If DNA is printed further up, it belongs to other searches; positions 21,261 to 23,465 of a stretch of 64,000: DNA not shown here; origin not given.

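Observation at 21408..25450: AT-rich, translationally coupled four-gene operon: lipoprotein, TIGR02147-like HTH, and a catalytic/degenerate pair of secreted HExxH-type proteins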

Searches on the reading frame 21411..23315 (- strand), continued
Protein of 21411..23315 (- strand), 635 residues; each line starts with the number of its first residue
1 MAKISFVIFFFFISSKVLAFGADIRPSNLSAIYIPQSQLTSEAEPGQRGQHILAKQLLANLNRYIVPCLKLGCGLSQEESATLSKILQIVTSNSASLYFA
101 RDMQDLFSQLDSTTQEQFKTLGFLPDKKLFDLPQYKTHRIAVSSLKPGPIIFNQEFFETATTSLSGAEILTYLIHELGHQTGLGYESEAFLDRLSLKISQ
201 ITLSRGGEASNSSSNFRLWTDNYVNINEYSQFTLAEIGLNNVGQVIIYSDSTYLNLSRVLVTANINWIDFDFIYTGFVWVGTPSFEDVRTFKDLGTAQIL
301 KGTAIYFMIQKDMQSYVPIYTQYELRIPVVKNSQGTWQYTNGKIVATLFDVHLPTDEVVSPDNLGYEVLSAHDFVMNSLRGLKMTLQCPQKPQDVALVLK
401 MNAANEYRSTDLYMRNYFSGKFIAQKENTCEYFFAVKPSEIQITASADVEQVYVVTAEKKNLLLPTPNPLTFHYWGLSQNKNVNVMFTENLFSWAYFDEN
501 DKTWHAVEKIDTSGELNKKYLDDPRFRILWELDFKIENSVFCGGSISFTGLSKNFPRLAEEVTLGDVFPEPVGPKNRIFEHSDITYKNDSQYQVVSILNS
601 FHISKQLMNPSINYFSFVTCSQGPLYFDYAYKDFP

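Call 45: find_encoding_contigs(protein=P0013, flank=8000, max_places=3)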
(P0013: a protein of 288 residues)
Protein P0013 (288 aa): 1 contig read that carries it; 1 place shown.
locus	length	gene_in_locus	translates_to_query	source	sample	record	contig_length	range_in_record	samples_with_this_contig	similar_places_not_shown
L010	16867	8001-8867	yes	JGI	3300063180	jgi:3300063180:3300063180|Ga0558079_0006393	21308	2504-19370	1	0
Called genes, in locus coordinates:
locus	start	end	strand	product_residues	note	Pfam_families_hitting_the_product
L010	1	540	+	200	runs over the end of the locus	PF00574:CLP_protease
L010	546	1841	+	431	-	PF06689:zf-C4_ClpX, PF01078:Mg_chelatase (faint), PF05496:RuvB_N (weak), PF00004:AAA, PF07724:AAA_2, PF07728:AAA_5 (weak), PF10431:ClpB_D2-small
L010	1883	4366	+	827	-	PF02190:LON_substr_bdg, PF08298:AAA_PrkA (faint), PF13191:AAA_16 (weak), PF00004:AAA, PF07728:AAA_5, PF22667:Lon_lid, PF05362:Lon_C, PF13541:ChlI, +2 more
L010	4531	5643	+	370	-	PF00515:TPR_1 (faint), PF07719:TPR_2 (faint), PF13181:TPR_8 (faint), PF13374:TPR_10 (faint), PF13424:TPR_12 (weak), PF00486:Trans_reg_C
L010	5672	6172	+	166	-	-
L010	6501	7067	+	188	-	-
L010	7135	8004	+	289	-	PF14394:DUF4423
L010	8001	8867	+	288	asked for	-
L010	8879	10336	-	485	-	PF07586:HXXSHH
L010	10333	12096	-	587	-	PF07626:PSD3, PF07637:PSD5, PF07631:PSD4, PF07627:PSCyt3, PF07624:PSD2 (weak)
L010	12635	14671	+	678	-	PF00128:Alpha-amylase (faint), PF02806:Alpha-amylase_C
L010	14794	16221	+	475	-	PF00723:Glyco_hydro_15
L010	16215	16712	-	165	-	PF13185:GAF_2, PF01590:GAF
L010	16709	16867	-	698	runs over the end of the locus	?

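Call 57: find_encoding_contigs(protein=P0015, flank=6000, max_places=2)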
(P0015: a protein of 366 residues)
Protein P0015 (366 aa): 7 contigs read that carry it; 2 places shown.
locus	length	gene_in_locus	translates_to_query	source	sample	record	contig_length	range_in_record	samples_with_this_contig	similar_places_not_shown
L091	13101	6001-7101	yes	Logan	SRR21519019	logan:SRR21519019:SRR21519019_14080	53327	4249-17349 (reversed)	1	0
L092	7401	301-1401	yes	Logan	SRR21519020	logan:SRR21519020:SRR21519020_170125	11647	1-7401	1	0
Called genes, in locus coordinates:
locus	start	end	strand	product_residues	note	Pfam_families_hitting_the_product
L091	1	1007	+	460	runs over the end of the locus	PF04052:TolB_N (weak), PF26549:Tricorn_N, PF26549:Tricorn_N, PF26550:Tricorn_2nd, PF07676:PD40 (weak), PF26549:Tricorn_N, PF07676:PD40, PF26549:Tricorn_N, +4 more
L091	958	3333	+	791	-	PF03710:GlnE, PF08335:GlnD_UR_UTase, PF03710:GlnE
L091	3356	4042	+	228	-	PF00160:Pro_isomerase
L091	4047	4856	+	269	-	PF14394:DUF4423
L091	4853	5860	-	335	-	-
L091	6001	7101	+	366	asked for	-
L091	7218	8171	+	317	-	-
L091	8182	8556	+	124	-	-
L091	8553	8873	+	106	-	-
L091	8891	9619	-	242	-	PF13677:MotB_plug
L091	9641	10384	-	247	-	PF20560:MotA_N, PF01618:MotA_ExbB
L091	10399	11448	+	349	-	PF04321:RmlD_sub_bind, PF05368:NmrA, PF01073:3Beta_HSD, PF01370:Epimerase, PF02719:Polysacc_synt_2, PF07993:NAD_binding_4, PF13460:NAD_binding_10, PF16363:GDP_Man_Dehyd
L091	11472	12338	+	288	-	PF00912:Transgly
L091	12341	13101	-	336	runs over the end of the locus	PF01207:Dus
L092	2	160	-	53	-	?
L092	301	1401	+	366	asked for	-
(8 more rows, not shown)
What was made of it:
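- TIGR02147 lies next to a short active zincin in L010 (4-nt overlap) and near one in L091 (calls 45, 57).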

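Call 58: find_encoding_contigs(protein=P0016, flank=6000, max_places=2)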
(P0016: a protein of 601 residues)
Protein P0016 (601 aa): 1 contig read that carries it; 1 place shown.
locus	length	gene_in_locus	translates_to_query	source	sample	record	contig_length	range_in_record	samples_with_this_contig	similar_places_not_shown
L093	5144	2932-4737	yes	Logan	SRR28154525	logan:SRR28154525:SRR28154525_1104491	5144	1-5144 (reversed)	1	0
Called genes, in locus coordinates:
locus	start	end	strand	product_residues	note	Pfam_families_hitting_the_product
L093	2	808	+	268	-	?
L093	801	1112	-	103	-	-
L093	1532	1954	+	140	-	-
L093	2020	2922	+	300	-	-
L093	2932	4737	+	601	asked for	-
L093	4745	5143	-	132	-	?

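Call 59: find_encoding_contigs(protein=P0008, flank=6000, max_places=2)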
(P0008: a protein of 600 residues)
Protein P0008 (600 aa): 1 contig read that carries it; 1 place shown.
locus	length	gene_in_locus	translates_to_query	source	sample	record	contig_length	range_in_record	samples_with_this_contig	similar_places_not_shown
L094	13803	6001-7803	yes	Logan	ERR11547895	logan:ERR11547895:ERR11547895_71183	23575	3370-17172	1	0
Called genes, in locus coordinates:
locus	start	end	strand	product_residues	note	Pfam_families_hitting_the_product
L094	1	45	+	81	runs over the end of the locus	-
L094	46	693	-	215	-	-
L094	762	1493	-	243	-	PF01569:PAP2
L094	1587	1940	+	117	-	-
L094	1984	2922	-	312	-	-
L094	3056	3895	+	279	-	PF08450:SGL (weak)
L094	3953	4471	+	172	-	-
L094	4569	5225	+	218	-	-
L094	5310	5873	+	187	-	-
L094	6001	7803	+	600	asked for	-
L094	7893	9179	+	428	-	PF19425:Csd3_N2, PF01551:Peptidase_M23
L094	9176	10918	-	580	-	PF00474:SSF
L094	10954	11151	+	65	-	PF04102:SlyX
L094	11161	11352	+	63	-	-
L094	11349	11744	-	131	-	PF00472:RF-1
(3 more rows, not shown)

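Call 64: search_protein_families(library=pfam, proteins=[L093:1532-1951:+, L003:4562-4960:+, L010:5672-6169:+, L010:6498-7064:+], max_evalue=0.1)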
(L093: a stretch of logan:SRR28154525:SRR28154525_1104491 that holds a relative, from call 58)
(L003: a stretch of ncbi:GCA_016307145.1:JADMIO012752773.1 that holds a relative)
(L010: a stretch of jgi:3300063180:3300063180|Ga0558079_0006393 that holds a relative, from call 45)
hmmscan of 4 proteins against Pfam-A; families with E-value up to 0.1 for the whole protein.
L093:1532-1951:+ (140 aa): 0 families

L003:4562-4960:+ (133 aa): 0 families

L010:5672-6169:+ (166 aa): 0 families

L010:6498-7064:+ (189 aa): 0 families

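Call 74: search_protein_families(library=pfam, proteins=[L003:4984-5862:+, L001:3145-3999:+, L010:7135-8001:+, L091:4047-4853:+], max_evalue=1)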
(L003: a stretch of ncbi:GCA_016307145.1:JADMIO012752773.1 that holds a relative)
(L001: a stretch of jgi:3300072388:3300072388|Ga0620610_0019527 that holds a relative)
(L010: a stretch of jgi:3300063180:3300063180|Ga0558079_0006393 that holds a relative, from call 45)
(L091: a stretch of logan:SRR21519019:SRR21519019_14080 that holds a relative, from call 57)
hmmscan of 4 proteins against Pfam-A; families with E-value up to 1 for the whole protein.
L003:4984-5862:+ (293 aa): 3 families
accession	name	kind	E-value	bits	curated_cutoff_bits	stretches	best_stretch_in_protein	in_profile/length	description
PF14394.12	DUF4423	-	1.6e-30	106.5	30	1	122-283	6-164/165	Domain of unknown function (DUF4423)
PF01381.28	HTH_3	-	0.00081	19.8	23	1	47-86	16-54/55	Helix-turn-helix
PF13560.12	HTH_31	-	0.052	14.3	27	1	45-88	19-62/64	Helix-turn-helix domain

L001:3145-3999:+ (285 aa): 1 family
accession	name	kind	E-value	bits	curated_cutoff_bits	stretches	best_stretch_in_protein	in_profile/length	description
PF14394.12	DUF4423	-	8.3e-32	110.7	30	1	118-280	5-164/165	Domain of unknown function (DUF4423)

L010:7135-8001:+ (289 aa): 2 families
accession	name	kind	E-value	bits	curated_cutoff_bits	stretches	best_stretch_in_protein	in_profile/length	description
PF14394.12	DUF4423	-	7.4e-40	136.9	30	1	114-275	5-163/165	Domain of unknown function (DUF4423)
PF13560.12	HTH_31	-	6.9e-05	23.5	27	1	27-79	7-59/64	Helix-turn-helix domain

L091:4047-4853:+ (269 aa): 5 families
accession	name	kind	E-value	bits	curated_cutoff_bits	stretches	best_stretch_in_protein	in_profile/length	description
PF14394.12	DUF4423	-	3.6e-25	89.1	30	1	116-263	8-164/165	Domain of unknown function (DUF4423)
PF01381.28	HTH_3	-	0.00076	19.9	23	1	39-78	16-54/55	Helix-turn-helix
PF10241.14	KxDL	-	0.0082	16.9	27.2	0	201-247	38-83/86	Uncharacterized conserved protein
PF04356.17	DUF489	-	0.072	13.5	26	1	79-138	79-138/192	Protein of unknown function (DUF489)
PF20570.3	DUF6779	-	0.13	13.3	28.1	1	189-247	34-92/108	Domain of unknown function (DUF6779)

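Call 75: search_protein_families(library=padloc, proteins=[window:21411-23315:-, L003:4984-5862:+], max_evalue=0.1)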
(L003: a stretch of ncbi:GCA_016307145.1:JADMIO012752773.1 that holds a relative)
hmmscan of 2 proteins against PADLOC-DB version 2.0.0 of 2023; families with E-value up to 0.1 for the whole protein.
window:21411-23315:- (635 aa): 0 families

L003:4984-5862:+ (293 aa): 0 families

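Call 79: search_protein_families(library=ncbifam, proteins=[L003:4984-5862:+, L010:7135-8001:+], max_evalue=0.01)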
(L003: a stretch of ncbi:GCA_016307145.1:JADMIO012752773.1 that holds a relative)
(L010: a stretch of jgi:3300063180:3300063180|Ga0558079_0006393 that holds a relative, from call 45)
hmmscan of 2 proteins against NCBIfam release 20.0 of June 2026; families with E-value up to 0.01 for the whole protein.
L003:4984-5862:+ (293 aa): 1 family
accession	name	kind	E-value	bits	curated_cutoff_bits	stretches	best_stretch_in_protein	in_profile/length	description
TIGR02147.1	Fsuc_second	paralog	7.6e-36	124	50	1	35-284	22-269/272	TIGR02147 family protein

L010:7135-8001:+ (289 aa): 1 family
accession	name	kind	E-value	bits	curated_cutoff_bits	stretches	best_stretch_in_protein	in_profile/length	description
TIGR02147.1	Fsuc_second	paralog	5e-41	140.9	50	1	1-278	2-270/272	TIGR02147 family protein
